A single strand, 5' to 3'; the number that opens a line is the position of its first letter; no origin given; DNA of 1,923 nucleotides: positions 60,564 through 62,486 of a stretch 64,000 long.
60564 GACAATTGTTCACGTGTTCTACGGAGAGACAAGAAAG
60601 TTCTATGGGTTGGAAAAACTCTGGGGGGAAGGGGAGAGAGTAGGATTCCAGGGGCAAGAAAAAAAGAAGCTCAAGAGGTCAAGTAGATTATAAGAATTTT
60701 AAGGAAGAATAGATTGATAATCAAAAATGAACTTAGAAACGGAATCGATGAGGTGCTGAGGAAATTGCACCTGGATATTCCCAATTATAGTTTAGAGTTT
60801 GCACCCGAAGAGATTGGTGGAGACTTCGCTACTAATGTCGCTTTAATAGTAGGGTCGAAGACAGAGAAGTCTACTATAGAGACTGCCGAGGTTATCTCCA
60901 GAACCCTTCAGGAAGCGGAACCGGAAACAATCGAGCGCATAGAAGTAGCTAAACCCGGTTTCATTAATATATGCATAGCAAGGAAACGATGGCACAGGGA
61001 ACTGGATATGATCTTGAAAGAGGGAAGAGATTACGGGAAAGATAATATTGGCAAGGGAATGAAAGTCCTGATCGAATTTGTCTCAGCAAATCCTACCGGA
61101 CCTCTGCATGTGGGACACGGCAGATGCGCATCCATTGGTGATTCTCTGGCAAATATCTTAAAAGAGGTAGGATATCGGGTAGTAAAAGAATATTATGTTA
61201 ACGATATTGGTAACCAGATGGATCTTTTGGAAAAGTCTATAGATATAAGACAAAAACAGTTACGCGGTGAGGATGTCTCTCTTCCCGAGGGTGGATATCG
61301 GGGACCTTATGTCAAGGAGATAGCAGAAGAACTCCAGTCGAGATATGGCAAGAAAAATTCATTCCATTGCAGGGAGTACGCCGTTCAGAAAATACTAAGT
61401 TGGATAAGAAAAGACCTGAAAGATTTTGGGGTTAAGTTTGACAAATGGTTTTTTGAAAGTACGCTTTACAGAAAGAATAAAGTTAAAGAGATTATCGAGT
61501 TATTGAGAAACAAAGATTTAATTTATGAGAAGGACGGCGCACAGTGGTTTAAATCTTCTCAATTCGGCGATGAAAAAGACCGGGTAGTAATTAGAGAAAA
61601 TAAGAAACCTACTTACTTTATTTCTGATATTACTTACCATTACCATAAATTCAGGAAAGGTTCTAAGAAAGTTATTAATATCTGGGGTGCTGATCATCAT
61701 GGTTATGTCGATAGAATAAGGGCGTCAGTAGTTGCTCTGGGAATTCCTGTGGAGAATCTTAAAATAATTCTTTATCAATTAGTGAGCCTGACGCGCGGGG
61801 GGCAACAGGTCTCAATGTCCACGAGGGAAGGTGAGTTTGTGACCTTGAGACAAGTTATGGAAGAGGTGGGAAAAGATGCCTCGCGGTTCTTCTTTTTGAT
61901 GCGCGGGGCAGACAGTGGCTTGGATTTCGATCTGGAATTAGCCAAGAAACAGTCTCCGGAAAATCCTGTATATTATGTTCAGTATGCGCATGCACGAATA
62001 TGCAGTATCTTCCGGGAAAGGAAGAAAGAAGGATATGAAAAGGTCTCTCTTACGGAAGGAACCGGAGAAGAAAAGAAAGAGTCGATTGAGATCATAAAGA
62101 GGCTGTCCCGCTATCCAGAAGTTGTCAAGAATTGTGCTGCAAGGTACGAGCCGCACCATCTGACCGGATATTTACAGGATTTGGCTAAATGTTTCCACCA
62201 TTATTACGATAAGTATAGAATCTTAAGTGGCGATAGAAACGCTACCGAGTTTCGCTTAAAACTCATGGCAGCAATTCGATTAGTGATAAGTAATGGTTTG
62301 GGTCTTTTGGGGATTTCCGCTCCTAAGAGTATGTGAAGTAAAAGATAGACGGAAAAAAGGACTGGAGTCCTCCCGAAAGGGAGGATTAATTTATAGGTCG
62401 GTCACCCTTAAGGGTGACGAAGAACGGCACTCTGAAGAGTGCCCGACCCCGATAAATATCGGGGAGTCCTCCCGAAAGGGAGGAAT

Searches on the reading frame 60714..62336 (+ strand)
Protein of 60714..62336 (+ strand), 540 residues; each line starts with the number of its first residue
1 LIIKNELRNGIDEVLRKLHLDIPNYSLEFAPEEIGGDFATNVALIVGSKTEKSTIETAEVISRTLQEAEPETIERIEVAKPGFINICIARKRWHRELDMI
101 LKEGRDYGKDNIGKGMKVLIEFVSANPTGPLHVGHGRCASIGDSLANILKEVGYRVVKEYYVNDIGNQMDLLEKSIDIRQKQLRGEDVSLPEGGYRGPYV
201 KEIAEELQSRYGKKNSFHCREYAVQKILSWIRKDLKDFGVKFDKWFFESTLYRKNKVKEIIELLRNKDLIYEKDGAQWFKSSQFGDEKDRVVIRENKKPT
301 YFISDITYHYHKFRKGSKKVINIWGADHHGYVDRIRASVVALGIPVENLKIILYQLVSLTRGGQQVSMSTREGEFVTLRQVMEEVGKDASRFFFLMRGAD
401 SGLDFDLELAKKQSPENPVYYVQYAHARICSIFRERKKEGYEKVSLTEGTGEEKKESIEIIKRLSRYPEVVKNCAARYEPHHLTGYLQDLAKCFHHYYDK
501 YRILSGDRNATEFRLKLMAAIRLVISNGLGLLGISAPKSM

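Call 31: search_protein_families(library=pfam, proteins=[window:60714-62336:+], max_evalue=0.001)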
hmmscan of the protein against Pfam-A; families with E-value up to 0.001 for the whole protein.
window:60714-62336:+ (540 aa): 4 families
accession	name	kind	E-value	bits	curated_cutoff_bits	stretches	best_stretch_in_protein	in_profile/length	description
PF05746.21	DALR_1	-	3.3e-33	114.7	22.3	1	422-540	1-117/117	DALR anticodon binding domain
PF00750.26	tRNA-synt_1d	-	7e-22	78.3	23.3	1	98-389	3-302/349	tRNA synthetases class I (R), catalytic domain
PF03485.21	Arg_tRNA_synt_N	-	2.1e-12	47.9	21.5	1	6-86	2-83/85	Arginyl tRNA synthetase N terminal domain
PF09334.17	tRNA-synt_1g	-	2.8e-07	30.1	20.1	0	223-283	66-126/391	tRNA synthetases class I (M)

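Call 35: find_homologous_proteins(query=window:60714-62336:+, max_evalue=1e-30)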
Query window:60714-62336:+ (540 aa): 8000 proteins with E <= 1e-30 among 8000 candidates; the best 120 are listed.
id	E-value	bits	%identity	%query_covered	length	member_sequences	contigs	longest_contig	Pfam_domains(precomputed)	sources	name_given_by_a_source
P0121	0.0e+0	1162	95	100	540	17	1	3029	PF09334.18,PF05746.22,PF00750.26,PF03485.22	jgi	-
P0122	0.0e+0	1083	89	100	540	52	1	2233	PF09334.18,PF05746.22,PF00750.26,PF03485.22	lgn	-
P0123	0.0e+0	1080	89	100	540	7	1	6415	PF09334.18,PF05746.22,PF00750.26,PF03485.22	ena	-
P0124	0.0e+0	1070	87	100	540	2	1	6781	PF09334.18,PF05746.22,PF00750.26,PF03485.22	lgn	-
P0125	0.0e+0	1066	87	100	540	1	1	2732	PF09334.18,PF05746.22,PF00750.26,PF03485.22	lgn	-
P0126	0.0e+0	1057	86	100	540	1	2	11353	PF09334.18,PF05746.22,PF00750.26,PF03485.22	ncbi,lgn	-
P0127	0.0e+0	1054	86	100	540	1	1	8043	PF09334.18,PF05746.22,PF00750.26,PF03485.22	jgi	-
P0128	0.0e+0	1025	83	100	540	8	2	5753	PF09334.18,PF05746.22,PF00750.26,PF03485.22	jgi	-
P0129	0.0e+0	1022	83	100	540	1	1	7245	PF09334.18,PF05746.22,PF00750.26,PF03485.22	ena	-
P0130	0.0e+0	1015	83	100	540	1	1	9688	PF09334.18,PF05746.22,PF00750.26,PF03485.22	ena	-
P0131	0.0e+0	1014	82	100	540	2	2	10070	PF09334.18,PF05746.22,PF00750.26,PF03485.22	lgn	-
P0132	7.6e-297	1003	82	100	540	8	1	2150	PF09334.18,PF01406.26,PF05746.22,PF00750.26,PF03485.22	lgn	-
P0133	2.7e-294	995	80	100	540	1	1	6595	PF09334.18,PF05746.22,PF00750.26,PF03485.22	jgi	-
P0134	6.9e-293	990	79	100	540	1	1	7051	PF09334.18,PF05746.22,PF00750.26,PF03485.22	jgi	-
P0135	3.3e-292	988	81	100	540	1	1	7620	PF09334.18,PF05746.22,PF00750.26,PF03485.22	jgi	-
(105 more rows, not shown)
